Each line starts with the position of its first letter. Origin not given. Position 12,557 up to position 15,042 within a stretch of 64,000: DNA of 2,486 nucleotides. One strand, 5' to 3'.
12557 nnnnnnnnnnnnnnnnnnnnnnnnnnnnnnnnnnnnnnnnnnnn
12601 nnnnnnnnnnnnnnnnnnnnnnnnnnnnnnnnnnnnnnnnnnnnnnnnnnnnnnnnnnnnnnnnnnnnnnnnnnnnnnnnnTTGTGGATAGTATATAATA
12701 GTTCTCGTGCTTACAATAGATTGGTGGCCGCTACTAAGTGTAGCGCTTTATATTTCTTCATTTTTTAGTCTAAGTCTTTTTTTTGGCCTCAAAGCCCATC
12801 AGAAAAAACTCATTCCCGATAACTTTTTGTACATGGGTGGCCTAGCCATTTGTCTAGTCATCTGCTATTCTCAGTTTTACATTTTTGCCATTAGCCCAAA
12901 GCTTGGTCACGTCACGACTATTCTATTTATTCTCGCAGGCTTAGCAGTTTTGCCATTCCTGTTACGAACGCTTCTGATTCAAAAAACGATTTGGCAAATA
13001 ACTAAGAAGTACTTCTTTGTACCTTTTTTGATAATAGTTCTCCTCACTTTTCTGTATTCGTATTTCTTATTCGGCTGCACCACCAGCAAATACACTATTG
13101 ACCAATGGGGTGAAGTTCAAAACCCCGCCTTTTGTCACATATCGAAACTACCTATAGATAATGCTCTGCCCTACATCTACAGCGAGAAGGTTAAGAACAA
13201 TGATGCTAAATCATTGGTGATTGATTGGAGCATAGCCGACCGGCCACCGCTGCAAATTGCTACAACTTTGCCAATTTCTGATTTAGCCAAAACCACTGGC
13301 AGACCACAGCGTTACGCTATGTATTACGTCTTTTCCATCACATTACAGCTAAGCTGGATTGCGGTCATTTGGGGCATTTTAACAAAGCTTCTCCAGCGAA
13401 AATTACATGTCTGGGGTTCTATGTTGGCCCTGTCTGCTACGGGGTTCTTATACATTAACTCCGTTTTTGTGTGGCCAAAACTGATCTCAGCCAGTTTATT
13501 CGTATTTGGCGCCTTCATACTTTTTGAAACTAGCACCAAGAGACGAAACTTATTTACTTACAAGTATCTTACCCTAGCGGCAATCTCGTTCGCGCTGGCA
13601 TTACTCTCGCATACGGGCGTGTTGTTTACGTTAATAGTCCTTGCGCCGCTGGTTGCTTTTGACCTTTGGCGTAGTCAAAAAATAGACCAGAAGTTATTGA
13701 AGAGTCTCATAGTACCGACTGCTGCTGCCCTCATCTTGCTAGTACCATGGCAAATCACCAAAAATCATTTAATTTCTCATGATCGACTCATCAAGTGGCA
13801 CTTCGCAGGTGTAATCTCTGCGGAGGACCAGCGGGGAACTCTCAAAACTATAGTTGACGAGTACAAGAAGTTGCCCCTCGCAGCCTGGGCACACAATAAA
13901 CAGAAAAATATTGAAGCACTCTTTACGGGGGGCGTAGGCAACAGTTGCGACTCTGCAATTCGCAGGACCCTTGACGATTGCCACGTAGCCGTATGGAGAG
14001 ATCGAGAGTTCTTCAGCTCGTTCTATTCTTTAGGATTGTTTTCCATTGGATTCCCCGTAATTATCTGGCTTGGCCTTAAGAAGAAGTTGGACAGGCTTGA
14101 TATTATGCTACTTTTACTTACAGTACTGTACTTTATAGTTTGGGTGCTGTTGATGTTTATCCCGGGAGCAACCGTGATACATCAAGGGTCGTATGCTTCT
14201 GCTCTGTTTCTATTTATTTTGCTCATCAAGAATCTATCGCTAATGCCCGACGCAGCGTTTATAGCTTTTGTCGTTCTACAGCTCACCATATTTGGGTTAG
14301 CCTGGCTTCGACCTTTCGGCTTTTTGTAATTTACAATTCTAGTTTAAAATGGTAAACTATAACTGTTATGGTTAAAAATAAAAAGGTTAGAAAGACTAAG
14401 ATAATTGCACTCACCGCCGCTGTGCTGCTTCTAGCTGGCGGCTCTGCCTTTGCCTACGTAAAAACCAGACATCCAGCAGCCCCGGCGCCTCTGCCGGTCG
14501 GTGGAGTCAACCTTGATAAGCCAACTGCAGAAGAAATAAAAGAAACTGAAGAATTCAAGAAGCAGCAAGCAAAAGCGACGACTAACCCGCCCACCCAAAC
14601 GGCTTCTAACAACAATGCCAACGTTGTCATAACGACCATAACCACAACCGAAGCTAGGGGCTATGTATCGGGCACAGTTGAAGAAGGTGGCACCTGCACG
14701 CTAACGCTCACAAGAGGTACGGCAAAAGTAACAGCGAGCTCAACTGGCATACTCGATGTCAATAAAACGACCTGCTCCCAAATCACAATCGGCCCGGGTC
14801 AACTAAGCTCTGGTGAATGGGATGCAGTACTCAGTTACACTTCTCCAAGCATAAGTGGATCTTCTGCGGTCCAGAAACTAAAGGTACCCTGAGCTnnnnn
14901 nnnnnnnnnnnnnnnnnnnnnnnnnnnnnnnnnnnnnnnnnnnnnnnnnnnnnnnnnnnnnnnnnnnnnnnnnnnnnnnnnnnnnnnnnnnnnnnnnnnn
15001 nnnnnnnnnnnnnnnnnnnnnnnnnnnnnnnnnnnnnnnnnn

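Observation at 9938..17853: Putative polyprenol-phosphate/GT-C protein O-glycosylation module bracketing secreted Ser/Thr-rich and repeat proteins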

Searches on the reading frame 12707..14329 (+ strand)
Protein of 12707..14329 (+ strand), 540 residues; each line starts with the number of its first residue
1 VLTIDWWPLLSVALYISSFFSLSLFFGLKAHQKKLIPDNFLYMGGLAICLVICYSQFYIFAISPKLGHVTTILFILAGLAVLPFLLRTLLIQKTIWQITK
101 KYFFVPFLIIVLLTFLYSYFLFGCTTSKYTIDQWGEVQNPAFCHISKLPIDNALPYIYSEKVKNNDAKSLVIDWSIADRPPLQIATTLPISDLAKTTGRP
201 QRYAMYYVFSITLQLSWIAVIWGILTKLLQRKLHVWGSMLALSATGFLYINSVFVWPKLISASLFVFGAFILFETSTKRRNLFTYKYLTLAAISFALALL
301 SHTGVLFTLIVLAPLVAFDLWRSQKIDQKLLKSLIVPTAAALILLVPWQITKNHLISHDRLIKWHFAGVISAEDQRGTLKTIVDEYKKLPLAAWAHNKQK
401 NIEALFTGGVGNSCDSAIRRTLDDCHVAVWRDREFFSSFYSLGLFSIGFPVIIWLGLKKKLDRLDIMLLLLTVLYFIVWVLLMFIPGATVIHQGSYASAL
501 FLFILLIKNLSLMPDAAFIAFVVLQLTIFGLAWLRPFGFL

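Call 3: search_protein_families(library=pfam, proteins=[window:12707-14329:+], max_evalue=0.1)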
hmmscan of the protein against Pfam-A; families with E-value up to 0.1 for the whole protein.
window:12707-14329:+ (540 aa): 0 families

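Call 4: search_protein_families(library=ncbifam, proteins=[window:12707-14329:+], max_evalue=0.1)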
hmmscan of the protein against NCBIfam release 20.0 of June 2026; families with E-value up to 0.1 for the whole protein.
window:12707-14329:+ (540 aa): 0 families

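Call 11: search_solved_structures(query=window:12707-14329:+, max_evalue=10)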
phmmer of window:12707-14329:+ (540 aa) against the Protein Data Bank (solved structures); distinct sequences matched with E-value up to 10: 1.
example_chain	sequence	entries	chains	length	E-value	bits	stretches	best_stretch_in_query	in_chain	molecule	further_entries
9fbd_A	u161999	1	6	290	3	9.7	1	186-231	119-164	3-hydroxybutyryl-CoA dehydrogenase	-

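Call 14: find_homologous_proteins(query=window:12707-14329:+, max_evalue=0.001)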
Query window:12707-14329:+ (540 aa): 46 proteins with E <= 0.001 among 8000 candidates.
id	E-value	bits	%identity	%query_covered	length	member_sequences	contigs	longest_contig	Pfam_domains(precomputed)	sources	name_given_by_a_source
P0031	0.0e+0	1193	100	100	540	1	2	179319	-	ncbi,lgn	-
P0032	6.7e-190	651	55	100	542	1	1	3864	-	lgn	-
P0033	9.0e-188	644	54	100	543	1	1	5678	-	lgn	-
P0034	7.0e-187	641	55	100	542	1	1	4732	-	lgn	-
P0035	1.5e-163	564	49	97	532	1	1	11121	-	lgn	-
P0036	4.4e-158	546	48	98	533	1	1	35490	-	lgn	-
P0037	2.9e-153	530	46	97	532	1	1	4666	-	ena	-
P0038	2.2e-150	520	46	98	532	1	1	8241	-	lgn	-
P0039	4.8e-141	489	43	97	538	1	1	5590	-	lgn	-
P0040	1.0e-137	478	51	78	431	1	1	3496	-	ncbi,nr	ncbi:MAG TPA: hypothetical protein VN554_01715, partial [Verrucomicrobiae bacterium]|nr:hypothetical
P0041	2.0e-132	461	42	97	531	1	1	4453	-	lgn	-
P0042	3.6e-128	447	41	98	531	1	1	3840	-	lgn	-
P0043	7.6e-123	429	42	97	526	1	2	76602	-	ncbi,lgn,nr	ncbi:MAG TPA: hypothetical protein VLE74_04330 [Candidatus Saccharimonadales bacterium]|nr:hypotheti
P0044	1.6e-121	425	40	97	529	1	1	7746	-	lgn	-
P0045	1.6e-119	418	40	98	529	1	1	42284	-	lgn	-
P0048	4.3e-113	397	41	97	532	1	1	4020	PF13231.13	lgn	-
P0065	1.4e-22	98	31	65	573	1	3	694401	-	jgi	jgi:hypothetical protein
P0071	9.2e-21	92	29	68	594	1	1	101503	-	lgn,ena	-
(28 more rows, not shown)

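Call 22: search_solved_structures(query=A2, max_evalue=10, show_alignments=2)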
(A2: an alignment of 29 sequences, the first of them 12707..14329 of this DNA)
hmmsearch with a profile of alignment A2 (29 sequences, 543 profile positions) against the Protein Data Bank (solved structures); distinct sequences matched with E-value up to 10: 1.
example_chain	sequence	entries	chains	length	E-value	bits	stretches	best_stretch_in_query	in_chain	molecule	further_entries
6u8y_D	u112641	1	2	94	0.65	11.7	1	14-89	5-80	DUF4040 domain-containing protein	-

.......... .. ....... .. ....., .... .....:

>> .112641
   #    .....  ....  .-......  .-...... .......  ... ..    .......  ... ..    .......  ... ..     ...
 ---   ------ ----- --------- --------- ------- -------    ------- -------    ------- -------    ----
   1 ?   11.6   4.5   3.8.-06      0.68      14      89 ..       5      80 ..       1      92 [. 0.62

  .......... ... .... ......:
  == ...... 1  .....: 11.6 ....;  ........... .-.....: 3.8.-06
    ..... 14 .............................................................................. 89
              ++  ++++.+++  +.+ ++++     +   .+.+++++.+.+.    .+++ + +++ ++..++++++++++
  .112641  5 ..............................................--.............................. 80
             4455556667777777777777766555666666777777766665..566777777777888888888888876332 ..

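Call 23: search_protein_families(library=pfam, alignment_id=A2, max_evalue=1)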
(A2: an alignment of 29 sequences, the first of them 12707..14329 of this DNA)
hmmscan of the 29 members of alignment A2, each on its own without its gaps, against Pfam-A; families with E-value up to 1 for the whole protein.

A. member 1, window:12707-14329:+ (540 aa): 1 family
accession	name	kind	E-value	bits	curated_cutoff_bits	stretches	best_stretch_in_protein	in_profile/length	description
PF12459.13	DltX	-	0.41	10.7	25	0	469-495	11-37/43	D-Ala-teichoic acid biosynthesis protein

B. families by the number of members that match (of 29 scanned): 11 families
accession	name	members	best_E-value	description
PF13231.12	PMT_2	1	2.8e-05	Dolichyl-phosphate-mannose-protein mannosyltransferase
PF14897.12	EpsG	1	0.042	EpsG family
PF22707.2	S1CSD-TOTE-2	1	0.061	S1/CSD-like domain 2 of the TOTE conflict systems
PF19135.5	DUF5818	1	0.074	Protein of unknown function (DUF5818)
PF08114.16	PMP1_2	1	0.081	ATPase proteolipid family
PF13214.11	DUF4022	1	0.12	Protein of unknown function (DUF4022)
PF20535.3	DUF6750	1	0.14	Family of unknown function (DUF6750)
PF08045.16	CDC14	1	0.33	Cell division control protein 14, SIN component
PF12459.13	DltX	1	0.41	D-Ala-teichoic acid biosynthesis protein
PF03025.19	Papilloma_E5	1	0.49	Papillomavirus E5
PF06781.17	CrgA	1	0.51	Cell division protein CrgA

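Call 29: predict_structure(alignment_id=A2)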
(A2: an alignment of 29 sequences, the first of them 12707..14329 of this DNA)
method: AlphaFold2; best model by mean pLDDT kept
length: 540 residues; sequences in the alignment: 29
mean_pLDDT: 91.5   pTM: 0.93
mean pLDDT of the five models: 91.5, 90.2, 89.4, 88.6, 88.0
residues with pLDDT >= 90: 387; 70-90: 142; 50-70: 10; < 50: 1
segments of 3 or more residues with pLDDT < 50: none
pLDDT, mean of each block of 10 residues (from residue 1): 77 97 98 97 98 96 96 98 97 98 98 91 73 75 77 90 88 84 94 90 91 97 97 98 95 90 98 84 92 98 94 93 76 92 96 84 91 88 96 97 92 75 84 91 96 97 95 96 93 93 98 97 96 79
secondary structure, 60 per line:
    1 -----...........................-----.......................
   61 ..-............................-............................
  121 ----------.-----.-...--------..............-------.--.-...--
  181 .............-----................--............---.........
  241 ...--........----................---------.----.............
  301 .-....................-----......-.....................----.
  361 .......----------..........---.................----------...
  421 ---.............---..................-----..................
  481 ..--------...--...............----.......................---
elements in order: H6-32 H38-62 H64-91 H93-120 H150-163 H181-193 H199-214 H217-228 H232-243 H246-253 H258-272 H288-301 H303-322 H328-333 H335-355 H360-367 H378-387 H391-407 H424-436 H440-457 H463-482 H496-510 H515-537

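Call 47: find_encoding_contigs(protein=P0043, flank=10000, max_places=1)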
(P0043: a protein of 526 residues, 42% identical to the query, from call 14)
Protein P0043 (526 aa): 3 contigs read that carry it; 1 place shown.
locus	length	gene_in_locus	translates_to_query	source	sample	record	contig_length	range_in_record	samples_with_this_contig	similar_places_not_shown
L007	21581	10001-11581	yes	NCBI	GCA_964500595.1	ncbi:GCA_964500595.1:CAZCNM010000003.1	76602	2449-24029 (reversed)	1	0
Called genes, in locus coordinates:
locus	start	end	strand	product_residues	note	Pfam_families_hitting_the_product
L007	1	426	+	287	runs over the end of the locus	PF00483:NTP_transferase, PF12804:NTP_transf_3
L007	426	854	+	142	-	PF04138:GtrA_DPMS_TM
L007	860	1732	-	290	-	PF01073:3Beta_HSD, PF01370:Epimerase, PF02719:Polysacc_synt_2, PF04321:RmlD_sub_bind (weak), PF07993:NAD_binding_4 (faint), PF16363:GDP_Man_Dehyd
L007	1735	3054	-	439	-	PF03721:UDPG_MGDP_dh_N, PF00984:UDPG_MGDP_dh, PF03720:UDPG_MGDP_dh_C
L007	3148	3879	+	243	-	PF00535:Glycos_transf_2, PF13641:Glyco_tranf_2_3 (weak)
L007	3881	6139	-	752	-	PF09586:YfhO (weak)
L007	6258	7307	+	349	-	PF01073:3Beta_HSD (weak), PF01370:Epimerase, PF02719:Polysacc_synt_2, PF04321:RmlD_sub_bind, PF16363:GDP_Man_Dehyd, PF07993:NAD_binding_4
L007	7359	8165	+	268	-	-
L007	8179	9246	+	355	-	PF01073:3Beta_HSD (weak), PF01370:Epimerase, PF02719:Polysacc_synt_2 (faint), PF07993:NAD_binding_4, PF16363:GDP_Man_Dehyd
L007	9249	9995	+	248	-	PF00535:Glycos_transf_2, PF13641:Glyco_tranf_2_3 (weak)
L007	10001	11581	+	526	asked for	-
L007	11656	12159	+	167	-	-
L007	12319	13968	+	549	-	-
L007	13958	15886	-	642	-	PF00535:Glycos_transf_2, PF10111:Glyco_tranf_2_2, PF13641:Glyco_tranf_2_3, PF13632:Glyco_trans_2_3 (faint), PF00535:Glycos_transf_2, PF13641:Glyco_tranf_2_3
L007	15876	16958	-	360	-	PF00535:Glycos_transf_2, PF10111:Glyco_tranf_2_2 (weak), PF13506:Glyco_transf_21 (weak), PF13641:Glyco_tranf_2_3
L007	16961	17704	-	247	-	PF00551:Formyl_trans_N, PF18216:N_formyltrans_C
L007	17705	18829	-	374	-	PF01041:DegT_DnrJ_EryC1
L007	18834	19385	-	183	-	PF08241:Methyltransf_11, PF13649:Methyltransf_25 (weak)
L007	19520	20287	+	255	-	-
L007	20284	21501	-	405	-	PF13304:AAA_21 (faint), PF00005:ABC_tran, PF14524:Wzt_C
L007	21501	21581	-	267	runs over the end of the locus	PF01061:ABC2_membrane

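Call 50: search_protein_families(library=pfam, proteins=[P0048, L007:12319-13968:+], max_evalue=0.05)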
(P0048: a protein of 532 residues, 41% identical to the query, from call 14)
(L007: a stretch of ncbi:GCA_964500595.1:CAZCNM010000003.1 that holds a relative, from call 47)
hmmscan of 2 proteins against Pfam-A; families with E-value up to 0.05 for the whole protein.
P0048 (532 aa): 1 family
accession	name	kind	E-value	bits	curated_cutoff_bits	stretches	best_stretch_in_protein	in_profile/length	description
PF13231.12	PMT_2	-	2.8e-05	24.8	26.1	1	212-339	35-160/160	Dolichyl-phosphate-mannose-protein mannosyltransferase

L007:12319-13968:+ (549 aa): 2 families
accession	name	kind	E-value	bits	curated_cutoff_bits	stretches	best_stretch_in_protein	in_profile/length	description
PF23826.1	DUF7196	-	0.015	16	27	0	477-492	17-32/68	Domain of unknown function (DUF7196)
PF07659.16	DUF1599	-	0.028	15.2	25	0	458-479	35-56/61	Nucleotide modification associated domain 1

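Call 68: find_encoding_contigs(protein=P0071, flank=8000, max_places=1)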
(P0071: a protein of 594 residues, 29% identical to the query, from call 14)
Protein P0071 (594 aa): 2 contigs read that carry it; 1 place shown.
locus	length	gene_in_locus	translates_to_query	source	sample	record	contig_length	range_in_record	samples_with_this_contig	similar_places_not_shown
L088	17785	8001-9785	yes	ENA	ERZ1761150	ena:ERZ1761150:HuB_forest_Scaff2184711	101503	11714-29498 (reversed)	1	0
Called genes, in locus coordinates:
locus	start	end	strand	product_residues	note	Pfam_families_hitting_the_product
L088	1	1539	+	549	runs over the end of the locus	-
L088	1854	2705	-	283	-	PF01061:ABC2_membrane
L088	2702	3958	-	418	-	PF00005:ABC_tran, PF13304:AAA_21 (weak), PF14524:Wzt_C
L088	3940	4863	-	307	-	PF13489:Methyltransf_23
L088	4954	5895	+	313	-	PF00535:Glycos_transf_2, PF13641:Glyco_tranf_2_3, PF13632:Glyco_trans_2_3 (weak)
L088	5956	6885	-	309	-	PF00535:Glycos_transf_2, PF13641:Glyco_tranf_2_3, PF13632:Glyco_trans_2_3 (weak)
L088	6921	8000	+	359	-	PF00483:NTP_transferase, PF12804:NTP_transf_3, PF25087:GMPPB_C (faint)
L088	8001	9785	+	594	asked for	-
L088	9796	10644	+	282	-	PF01370:Epimerase, PF04321:RmlD_sub_bind, PF16363:GDP_Man_Dehyd, PF01073:3Beta_HSD, PF02719:Polysacc_synt_2 (weak)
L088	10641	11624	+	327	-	PF01073:3Beta_HSD, PF01370:Epimerase, PF02719:Polysacc_synt_2, PF04321:RmlD_sub_bind, PF13460:NAD_binding_10, PF16363:GDP_Man_Dehyd, PF07993:NAD_binding_4 (weak)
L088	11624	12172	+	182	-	PF00908:dTDP_sugar_isom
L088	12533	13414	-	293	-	PF00535:Glycos_transf_2, PF13641:Glyco_tranf_2_3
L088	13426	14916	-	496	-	PF13727:CoA_binding_3 (faint), PF02397:Bac_transf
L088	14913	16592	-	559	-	PF04932:Wzy_C, PF07719:TPR_2 (faint), PF13432:TPR_16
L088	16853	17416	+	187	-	-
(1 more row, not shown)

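Call 69: find_encoding_contigs(protein=P0065, flank=8000, max_places=1)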
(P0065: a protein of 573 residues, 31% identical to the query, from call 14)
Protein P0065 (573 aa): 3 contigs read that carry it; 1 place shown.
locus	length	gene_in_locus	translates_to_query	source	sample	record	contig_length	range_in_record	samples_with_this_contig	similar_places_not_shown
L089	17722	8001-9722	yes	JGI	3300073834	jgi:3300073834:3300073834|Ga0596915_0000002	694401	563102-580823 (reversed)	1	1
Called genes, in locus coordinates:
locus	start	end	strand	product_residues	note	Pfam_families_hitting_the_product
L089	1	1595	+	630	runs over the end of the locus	PF13578:Methyltransf_24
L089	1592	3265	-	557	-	PF00535:Glycos_transf_2, PF10111:Glyco_tranf_2_2 (faint), PF13641:Glyco_tranf_2_3 (weak), PF13632:Glyco_trans_2_3 (faint), PF00535:Glycos_transf_2, PF13641:Glyco_tranf_2_3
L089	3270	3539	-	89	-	-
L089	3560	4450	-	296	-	PF01061:ABC2_membrane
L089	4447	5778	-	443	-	PF00005:ABC_tran, PF13304:AAA_21 (faint), PF14524:Wzt_C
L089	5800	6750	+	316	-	PF00535:Glycos_transf_2, PF13641:Glyco_tranf_2_3, PF13632:Glyco_trans_2_3 (weak)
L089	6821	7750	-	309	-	PF00535:Glycos_transf_2, PF13641:Glyco_tranf_2_3, PF13632:Glyco_trans_2_3 (weak)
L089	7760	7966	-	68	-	-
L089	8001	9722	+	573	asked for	-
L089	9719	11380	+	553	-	-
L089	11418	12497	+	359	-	PF00483:NTP_transferase, PF12804:NTP_transf_3 (weak), PF25084:LbH_EIF2B (weak), PF25087:GMPPB_C (weak)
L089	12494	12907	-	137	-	PF01934:HepT-like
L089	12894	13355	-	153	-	PF01909:NTP_transf_2 (weak), PF18765:Polbeta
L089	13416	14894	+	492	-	-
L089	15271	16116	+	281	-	PF01370:Epimerase, PF04321:RmlD_sub_bind, PF01073:3Beta_HSD (weak), PF16363:GDP_Man_Dehyd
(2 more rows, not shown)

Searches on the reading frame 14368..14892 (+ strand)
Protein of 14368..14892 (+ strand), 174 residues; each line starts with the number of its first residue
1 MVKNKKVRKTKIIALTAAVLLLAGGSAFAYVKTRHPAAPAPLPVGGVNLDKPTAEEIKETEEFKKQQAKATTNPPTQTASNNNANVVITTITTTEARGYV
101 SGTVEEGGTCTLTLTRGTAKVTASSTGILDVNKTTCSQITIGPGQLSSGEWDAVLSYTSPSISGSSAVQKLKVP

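Call 3: search_protein_families(library=pfam, proteins=[window:14368-14892:+], max_evalue=0.1)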
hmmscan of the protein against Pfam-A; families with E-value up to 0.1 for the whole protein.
window:14368-14892:+ (174 aa): 4 families
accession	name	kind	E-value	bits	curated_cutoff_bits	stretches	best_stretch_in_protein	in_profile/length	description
PF24269.1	DUF7467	-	0.018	16.2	27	1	64-126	19-75/116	Domain of unknown function (DUF7467)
PF10814.13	CwsA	-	0.055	14.2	26.7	0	4-43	85-125/134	Cell wall synthesis protein CwsA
PF12985.13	DUF3869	-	0.069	13.8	24.5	0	67-147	3-77/85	Domain of unknown function (DUF3869)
PF07095.16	IgaA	-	0.087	11.3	25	0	13-86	5-78/702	Intracellular growth attenuator protein IgaA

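Call 4: search_protein_families(library=ncbifam, proteins=[window:14368-14892:+], max_evalue=0.1)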
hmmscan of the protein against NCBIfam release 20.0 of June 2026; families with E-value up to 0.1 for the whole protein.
window:14368-14892:+ (174 aa): 4 families
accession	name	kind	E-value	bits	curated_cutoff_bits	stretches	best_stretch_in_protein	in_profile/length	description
NF041528.1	strep_LAETG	domain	0.011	15.5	30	1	10-34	11-35/35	LAETG motif-containing sortase-dependent surface protein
NF058669.1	SCO2207_fam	exception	0.034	14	250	1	1-123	1-119/228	SCO2207 family protein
NF000482.1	AAC_3_XI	exception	0.09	12.6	300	0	8-35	40-67/148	aminoglycoside N-acetyltransferase AAC(3)-XI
NF033761.1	gliding_GltJ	equivalog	0.097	11.7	450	1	5-96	366-455/671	adventurous gliding motility protein GltJ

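Call 37: search_protein_families(library=phrogs, proteins=[window:14368-14892:+], max_evalue=0.01)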
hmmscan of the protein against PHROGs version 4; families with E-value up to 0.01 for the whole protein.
window:14368-14892:+ (174 aa): 0 families
